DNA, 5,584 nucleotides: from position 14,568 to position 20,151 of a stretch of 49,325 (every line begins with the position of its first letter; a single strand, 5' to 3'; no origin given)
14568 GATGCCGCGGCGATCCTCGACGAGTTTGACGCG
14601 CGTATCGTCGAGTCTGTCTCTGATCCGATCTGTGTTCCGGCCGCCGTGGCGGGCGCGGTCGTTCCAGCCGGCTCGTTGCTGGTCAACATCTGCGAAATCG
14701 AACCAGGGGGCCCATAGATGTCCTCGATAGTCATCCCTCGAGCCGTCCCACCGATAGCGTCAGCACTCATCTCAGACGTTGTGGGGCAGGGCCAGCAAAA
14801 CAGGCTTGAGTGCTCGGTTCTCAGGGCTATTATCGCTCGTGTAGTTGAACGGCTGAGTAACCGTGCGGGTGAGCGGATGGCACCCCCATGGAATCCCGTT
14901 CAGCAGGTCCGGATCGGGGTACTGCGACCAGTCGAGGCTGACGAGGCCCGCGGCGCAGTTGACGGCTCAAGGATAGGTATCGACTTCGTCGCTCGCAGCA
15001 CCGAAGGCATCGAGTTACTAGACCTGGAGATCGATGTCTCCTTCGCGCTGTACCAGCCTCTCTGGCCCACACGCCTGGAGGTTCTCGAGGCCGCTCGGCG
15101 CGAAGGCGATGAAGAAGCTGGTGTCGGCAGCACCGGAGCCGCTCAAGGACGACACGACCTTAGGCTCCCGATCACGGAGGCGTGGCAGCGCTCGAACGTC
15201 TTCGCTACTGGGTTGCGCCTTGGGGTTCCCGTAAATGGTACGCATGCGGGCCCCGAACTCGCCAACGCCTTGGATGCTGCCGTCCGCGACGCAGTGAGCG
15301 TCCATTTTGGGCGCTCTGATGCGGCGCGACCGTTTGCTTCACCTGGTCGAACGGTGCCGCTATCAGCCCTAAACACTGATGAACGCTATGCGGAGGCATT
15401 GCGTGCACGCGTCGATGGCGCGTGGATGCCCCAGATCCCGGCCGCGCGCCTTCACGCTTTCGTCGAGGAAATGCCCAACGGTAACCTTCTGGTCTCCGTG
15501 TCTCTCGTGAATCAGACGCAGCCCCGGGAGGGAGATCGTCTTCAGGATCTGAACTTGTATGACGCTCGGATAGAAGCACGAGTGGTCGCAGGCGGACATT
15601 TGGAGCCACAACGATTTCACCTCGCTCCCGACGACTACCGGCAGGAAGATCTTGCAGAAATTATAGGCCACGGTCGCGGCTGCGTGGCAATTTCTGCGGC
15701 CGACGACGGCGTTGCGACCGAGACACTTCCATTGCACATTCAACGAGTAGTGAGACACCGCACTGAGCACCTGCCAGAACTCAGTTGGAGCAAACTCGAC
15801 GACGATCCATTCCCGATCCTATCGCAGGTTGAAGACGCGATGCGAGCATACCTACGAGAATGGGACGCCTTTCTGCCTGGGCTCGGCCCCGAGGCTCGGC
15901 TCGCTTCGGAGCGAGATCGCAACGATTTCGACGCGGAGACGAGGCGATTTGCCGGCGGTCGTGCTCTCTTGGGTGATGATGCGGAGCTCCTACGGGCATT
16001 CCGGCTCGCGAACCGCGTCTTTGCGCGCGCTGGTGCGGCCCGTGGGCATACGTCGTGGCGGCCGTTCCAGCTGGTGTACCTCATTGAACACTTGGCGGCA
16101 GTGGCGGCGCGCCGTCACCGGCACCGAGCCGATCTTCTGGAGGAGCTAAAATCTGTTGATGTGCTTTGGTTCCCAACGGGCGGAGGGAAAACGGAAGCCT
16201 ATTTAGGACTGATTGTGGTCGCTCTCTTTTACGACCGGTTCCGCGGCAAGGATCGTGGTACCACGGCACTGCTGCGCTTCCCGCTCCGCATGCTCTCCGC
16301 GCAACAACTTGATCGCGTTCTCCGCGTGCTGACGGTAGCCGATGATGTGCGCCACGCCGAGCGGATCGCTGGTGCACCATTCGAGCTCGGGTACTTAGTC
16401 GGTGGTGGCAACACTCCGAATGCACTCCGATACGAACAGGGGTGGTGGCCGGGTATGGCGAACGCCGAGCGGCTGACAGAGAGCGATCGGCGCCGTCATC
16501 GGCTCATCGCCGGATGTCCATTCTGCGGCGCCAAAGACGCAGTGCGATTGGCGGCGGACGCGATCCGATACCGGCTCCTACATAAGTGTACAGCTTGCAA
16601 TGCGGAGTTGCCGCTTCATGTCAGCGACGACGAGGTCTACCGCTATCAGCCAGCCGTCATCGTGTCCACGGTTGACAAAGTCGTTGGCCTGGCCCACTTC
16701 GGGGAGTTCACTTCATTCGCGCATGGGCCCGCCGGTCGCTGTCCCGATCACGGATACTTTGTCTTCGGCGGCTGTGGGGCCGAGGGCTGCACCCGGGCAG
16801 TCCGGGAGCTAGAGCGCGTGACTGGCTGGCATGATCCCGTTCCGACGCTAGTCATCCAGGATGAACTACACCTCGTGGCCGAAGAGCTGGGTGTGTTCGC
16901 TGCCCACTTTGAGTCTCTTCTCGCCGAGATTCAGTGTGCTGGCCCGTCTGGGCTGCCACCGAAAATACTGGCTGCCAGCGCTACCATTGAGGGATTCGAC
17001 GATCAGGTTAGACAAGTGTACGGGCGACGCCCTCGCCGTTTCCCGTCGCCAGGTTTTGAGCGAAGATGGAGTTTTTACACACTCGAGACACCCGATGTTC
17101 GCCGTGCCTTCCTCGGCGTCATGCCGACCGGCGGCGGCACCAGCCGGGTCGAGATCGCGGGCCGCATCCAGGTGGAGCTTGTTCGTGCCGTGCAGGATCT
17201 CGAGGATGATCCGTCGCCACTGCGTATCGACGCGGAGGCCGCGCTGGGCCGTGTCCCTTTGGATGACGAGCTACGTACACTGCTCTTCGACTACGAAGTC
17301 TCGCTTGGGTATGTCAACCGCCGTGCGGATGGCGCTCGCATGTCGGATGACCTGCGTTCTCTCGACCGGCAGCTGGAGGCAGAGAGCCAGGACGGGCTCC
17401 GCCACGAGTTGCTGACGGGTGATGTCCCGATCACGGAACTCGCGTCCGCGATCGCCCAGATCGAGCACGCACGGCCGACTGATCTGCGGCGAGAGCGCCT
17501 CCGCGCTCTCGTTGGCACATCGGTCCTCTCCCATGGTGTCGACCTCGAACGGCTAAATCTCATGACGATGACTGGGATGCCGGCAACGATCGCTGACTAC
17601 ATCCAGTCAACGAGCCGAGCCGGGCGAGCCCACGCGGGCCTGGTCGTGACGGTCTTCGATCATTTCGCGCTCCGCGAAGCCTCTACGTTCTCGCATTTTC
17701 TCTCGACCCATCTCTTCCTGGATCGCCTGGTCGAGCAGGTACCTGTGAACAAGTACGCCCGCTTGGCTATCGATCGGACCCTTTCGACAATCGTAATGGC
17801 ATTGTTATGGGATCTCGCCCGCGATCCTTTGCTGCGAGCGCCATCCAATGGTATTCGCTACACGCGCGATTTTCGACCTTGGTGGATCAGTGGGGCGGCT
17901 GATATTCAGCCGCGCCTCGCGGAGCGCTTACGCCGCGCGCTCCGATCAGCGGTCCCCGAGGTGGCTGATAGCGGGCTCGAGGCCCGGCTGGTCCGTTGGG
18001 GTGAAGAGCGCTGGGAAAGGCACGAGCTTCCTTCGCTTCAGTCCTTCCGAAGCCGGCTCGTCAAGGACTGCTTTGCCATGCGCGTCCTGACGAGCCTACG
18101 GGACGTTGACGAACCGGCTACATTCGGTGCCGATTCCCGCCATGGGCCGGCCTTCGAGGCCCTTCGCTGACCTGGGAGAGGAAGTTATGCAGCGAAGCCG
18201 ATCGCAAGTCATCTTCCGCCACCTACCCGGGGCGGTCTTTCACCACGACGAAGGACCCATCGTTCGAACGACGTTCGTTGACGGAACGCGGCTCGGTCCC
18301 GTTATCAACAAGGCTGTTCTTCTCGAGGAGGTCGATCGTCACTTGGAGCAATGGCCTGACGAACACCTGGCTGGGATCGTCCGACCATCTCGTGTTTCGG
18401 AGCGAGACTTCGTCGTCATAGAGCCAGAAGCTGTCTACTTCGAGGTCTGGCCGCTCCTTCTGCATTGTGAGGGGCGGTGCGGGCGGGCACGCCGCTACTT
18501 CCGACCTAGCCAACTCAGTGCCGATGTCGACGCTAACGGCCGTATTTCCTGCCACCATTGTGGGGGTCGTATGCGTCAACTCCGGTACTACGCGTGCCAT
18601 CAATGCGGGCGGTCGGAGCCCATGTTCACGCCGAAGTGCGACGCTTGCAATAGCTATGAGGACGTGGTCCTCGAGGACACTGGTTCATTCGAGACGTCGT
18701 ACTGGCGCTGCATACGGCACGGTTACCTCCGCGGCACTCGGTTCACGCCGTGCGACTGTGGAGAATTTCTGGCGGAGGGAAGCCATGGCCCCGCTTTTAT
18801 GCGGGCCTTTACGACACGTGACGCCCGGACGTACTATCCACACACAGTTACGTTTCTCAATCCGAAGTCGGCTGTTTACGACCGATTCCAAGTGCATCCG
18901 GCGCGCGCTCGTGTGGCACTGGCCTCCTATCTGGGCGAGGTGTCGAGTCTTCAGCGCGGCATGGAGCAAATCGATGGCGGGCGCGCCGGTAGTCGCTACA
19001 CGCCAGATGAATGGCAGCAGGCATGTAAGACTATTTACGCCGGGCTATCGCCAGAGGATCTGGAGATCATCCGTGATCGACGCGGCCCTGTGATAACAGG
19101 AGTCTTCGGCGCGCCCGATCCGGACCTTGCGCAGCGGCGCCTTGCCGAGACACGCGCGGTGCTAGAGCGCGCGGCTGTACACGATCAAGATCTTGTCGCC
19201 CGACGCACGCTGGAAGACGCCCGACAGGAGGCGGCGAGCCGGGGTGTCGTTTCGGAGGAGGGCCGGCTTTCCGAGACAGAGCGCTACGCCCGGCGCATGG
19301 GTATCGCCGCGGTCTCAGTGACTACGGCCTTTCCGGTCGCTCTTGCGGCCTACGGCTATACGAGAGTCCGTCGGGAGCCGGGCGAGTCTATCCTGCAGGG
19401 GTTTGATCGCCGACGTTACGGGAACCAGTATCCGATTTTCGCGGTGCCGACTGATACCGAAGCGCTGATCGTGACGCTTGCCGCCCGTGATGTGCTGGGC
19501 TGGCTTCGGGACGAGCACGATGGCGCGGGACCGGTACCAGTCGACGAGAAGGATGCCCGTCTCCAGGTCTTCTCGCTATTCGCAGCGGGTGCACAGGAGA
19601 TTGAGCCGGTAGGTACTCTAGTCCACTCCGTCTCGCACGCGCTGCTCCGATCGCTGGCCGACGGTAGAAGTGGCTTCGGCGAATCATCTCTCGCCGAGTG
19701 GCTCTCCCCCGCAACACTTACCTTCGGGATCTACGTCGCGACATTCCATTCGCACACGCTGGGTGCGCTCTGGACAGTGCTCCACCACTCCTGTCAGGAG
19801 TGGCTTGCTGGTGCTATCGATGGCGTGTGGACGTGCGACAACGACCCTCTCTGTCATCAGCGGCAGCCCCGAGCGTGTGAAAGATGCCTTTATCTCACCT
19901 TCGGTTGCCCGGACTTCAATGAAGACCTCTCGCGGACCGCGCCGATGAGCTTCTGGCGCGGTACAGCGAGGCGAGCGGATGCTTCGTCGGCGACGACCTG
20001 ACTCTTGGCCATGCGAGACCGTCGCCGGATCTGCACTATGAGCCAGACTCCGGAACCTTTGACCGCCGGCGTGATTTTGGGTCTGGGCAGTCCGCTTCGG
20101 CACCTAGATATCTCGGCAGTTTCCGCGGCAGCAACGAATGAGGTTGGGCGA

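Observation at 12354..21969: DISARM-like operon with non-canonical composition: unknown 787-aa protein + DrmA + DrmB + Zn-ribbon adenine methylase, no PLD or SNF2 gene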

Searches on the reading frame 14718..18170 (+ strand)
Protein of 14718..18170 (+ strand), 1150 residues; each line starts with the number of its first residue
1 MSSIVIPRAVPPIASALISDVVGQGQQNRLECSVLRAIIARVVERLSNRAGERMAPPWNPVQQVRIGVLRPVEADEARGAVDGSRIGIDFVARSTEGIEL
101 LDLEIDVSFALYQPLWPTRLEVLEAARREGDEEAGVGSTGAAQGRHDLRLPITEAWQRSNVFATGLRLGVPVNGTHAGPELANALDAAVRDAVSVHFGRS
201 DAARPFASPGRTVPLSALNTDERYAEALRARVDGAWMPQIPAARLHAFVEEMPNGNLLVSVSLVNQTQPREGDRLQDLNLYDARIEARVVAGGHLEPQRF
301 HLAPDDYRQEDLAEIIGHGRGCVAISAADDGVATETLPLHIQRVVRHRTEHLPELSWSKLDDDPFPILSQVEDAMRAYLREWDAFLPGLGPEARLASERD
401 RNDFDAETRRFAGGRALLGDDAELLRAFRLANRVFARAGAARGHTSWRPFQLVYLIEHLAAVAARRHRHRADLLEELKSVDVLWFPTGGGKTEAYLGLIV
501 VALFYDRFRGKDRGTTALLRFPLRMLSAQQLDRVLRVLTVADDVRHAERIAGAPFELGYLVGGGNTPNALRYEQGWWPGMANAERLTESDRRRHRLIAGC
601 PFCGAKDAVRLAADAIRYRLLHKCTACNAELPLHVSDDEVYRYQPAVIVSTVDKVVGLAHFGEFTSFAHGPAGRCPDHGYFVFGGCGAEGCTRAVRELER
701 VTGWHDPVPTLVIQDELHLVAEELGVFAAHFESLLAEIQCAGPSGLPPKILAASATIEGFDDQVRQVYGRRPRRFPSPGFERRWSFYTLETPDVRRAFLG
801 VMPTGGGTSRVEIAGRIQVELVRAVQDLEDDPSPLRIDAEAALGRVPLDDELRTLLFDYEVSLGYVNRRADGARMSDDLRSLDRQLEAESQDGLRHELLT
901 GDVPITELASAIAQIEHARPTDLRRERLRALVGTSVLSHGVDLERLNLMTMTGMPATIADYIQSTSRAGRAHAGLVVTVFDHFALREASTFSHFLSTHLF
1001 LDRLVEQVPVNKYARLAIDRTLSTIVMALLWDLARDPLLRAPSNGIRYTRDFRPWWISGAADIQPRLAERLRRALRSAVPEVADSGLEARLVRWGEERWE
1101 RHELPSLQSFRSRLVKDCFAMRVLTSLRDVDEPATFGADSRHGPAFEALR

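Call 3: search_protein_families(library=padloc, proteins=[window:14718-18170:+], max_evalue=0.01)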
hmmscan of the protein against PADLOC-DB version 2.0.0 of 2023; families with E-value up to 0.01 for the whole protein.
window:14718-18170:+ (1150 aa): 14 families
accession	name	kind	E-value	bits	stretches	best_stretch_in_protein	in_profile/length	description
PDLC02576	DrmA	-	1.4e-106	355.6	1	215-1035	263-1107/1235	DrmA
PDLC02575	DrmA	-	5.3e-92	307.1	1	405-1029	64-714/837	DrmA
PDLC02571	DrmA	-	1.3e-70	236.2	2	631-1031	768-1159/1282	DrmA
PDLC02567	DrmA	-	7.5e-55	183.7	1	442-1027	990-1606/1750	DrmA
PDLC02577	DrmA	-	2.4e-38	129.8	1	512-1030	11-562/697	DrmA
PDLC02568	DrmA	-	9.3e-33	111.7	1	626-1031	79-478/611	DrmA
PDLC02574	DrmA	-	2.8e-18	63.9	1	924-1045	33-153/269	DrmA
PDLC02573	DrmA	-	7.4e-11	38.8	2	473-738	370-620/1018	DrmA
PDLC02569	DrmA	-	5e-09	32.5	1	925-984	828-886/1095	DrmA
PDLC02570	DrmA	-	2.8e-08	30.6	1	922-982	576-636/851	DrmA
PDLC00035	DruE3|DruE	-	0.00011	18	1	934-978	1066-1110/1460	SNF2 family N-terminal domain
PDLC03928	PsyrT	-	0.00034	17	1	921-973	285-337/689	-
PDLC02503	BrxHI|BrxHII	-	0.00038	16.9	0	930-1015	301-384/698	BrxHI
PDLC01770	Cas3g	-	0.00048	16.7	1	471-566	20-102/733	-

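Call 4: search_protein_families(library=pfam, proteins=[window:14718-18170:+], max_evalue=0.01)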
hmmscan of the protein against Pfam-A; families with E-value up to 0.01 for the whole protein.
window:14718-18170:+ (1150 aa): 2 families
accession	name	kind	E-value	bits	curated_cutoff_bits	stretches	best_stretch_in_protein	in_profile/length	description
PF00271.37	Helicase_C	-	3.1e-08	34.3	23.5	1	893-971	39-109/110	Helicase conserved C-terminal domain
PF00270.35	DEAD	-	1.4e-07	31.8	26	1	485-539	21-70/167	DEAD/DEAH box helicase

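Call 16: search_protein_families(library=ncbifam, proteins=[window:14718-18170:+], max_evalue=0.01)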
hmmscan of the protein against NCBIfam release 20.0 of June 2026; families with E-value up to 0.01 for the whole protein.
window:14718-18170:+ (1150 aa): 9 families
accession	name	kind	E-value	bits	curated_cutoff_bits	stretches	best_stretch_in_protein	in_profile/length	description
NF038325.1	DISARM_DrmAS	equivalog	9.3e-101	338.4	950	1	405-1033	369-1051/1165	DISARM system helicase DrmA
NF038326.1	DISARM_DrmAL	exception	1.1e-69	235.1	999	2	630-1031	805-1203/1329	DISARM system helicase DrmA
TIGR03817.1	DECH_helic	hypoth_equivalog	8.5e-07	27.6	874.1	1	922-978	324-380/742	helicase/secretion neighborhood putative DEAH-box helicase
TIGR03655.1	anti_R_Lar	subfamily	3.9e-05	23.9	39.6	1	599-639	3-46/55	Lar family restriction alleviation protein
TIGR04121.1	DEXH_lig_assoc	equivalog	5.6e-05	21.1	850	1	922-971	297-343/804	ligase-associated DNA damage response DEXH box helicase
NF008394.0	PRK11192.1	equivalog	0.0011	17.9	507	0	876-973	257-343/441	ATP-dependent RNA helicase SrmB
NF007882.0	PRK10590.1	equivalog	0.005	15.8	743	1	921-973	289-341/456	ATP-dependent RNA helicase RhlE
NF053636.1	DDHlcsCsdAPsy1082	equivalog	0.0051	15.4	890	0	887-977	261-344/512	DEAD/DEAH box helicase CsdA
NF002340.1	PRK01297.1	equivalog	0.0084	15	564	0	876-976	259-348/372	ATP-dependent RNA helicase RhlB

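Call 81: search_solved_structures(query=window:14718-18170:+, max_evalue=0.01)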
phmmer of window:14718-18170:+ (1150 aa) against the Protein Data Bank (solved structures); distinct sequences matched with E-value up to 0.01: 8.
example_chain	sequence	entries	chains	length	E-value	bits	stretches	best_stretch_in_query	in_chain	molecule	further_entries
7s9v_A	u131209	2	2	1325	2.6e-51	177.8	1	444-1030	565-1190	DrmA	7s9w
6znp_A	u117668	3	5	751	0.00078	20.6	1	923-979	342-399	Uncharacterized ATP-dependent helicase YprA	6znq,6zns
9if7_L7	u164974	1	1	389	0.0015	19.6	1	922-999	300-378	Probable eukaryotic initiation factor 4A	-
8dfv_A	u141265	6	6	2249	0.0016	19.6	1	911-980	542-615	Endoribonuclease Dcr-1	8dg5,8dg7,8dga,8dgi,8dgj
5nt7_B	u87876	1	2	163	0.0017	19.5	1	904-981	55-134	ATP-dependent RNA helicase vasa, isoform A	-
2hjv_A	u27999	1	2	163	0.0029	18.7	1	921-986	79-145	ATP-dependent RNA helicase dbpA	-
6y50_p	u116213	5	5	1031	0.0056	17.8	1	889-978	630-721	Probable ATP-dependent RNA helicase DDX46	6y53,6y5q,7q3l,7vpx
7evo_E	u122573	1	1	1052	0.0058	17.7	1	889-978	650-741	RNA helicase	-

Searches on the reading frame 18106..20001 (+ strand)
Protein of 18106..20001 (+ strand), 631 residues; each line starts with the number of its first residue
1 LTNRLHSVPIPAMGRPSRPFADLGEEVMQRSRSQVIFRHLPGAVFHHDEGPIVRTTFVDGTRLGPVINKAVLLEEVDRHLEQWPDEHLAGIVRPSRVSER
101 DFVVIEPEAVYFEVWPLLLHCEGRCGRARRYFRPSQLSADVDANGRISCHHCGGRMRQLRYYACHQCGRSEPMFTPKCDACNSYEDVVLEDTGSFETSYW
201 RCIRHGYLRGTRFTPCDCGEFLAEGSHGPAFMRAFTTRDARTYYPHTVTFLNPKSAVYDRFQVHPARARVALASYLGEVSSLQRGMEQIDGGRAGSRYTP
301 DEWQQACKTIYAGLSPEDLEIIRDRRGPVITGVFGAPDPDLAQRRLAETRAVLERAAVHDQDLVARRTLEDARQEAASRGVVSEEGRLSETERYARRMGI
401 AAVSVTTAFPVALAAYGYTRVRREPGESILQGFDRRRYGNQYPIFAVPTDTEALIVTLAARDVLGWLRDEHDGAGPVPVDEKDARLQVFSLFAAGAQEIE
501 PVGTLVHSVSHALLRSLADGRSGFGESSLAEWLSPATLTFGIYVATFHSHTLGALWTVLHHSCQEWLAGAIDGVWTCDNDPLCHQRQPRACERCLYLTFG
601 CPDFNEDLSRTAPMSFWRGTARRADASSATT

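Call 3: search_protein_families(library=padloc, proteins=[window:18106-20001:+], max_evalue=0.01)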
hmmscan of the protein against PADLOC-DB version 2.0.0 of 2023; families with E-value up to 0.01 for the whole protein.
window:18106-20001:+ (631 aa): 2 families
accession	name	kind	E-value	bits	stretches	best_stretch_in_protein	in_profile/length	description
PDLC02582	DrmB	-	5.3e-24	82.7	2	396-610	403-629/649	DrmB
PDLC02583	DrmB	-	2.3e-07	28.2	1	491-587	463-567/606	DrmB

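Call 4: search_protein_families(library=pfam, proteins=[window:18106-20001:+], max_evalue=0.01)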
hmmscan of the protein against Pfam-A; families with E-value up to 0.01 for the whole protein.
window:18106-20001:+ (631 aa): 0 families

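Call 16: search_protein_families(library=ncbifam, proteins=[window:18187-20001:+], max_evalue=0.01)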
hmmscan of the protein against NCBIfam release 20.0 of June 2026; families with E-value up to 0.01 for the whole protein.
window:18187-20001:+ (604 aa): 1 family
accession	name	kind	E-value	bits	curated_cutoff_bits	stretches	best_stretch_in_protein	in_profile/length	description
NF038324.1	DrmB_fam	subfamily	6.3e-10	38.5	240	1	474-563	474-570/604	DrmB family protein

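Call 82: search_solved_structures(query=window:18187-20001:+, max_evalue=1)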
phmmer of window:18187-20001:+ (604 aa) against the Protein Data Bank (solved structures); distinct sequences matched with E-value up to 1: 0.

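Call 84: search_solved_structures(query=A3, max_evalue=1, show_alignments=1)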
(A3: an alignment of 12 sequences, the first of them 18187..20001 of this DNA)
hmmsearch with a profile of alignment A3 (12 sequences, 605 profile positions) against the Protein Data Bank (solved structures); distinct sequences matched with E-value up to 1: 3.
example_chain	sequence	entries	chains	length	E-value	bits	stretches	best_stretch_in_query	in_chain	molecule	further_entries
7s9v_B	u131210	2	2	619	3.7e-08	35.6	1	478-593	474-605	DrmB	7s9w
9h8j_B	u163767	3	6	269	0.22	13.2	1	249-350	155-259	Polyphosphate kinase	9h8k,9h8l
9gp9_A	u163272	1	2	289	0.43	12.3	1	249-350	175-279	Polyphosphate kinase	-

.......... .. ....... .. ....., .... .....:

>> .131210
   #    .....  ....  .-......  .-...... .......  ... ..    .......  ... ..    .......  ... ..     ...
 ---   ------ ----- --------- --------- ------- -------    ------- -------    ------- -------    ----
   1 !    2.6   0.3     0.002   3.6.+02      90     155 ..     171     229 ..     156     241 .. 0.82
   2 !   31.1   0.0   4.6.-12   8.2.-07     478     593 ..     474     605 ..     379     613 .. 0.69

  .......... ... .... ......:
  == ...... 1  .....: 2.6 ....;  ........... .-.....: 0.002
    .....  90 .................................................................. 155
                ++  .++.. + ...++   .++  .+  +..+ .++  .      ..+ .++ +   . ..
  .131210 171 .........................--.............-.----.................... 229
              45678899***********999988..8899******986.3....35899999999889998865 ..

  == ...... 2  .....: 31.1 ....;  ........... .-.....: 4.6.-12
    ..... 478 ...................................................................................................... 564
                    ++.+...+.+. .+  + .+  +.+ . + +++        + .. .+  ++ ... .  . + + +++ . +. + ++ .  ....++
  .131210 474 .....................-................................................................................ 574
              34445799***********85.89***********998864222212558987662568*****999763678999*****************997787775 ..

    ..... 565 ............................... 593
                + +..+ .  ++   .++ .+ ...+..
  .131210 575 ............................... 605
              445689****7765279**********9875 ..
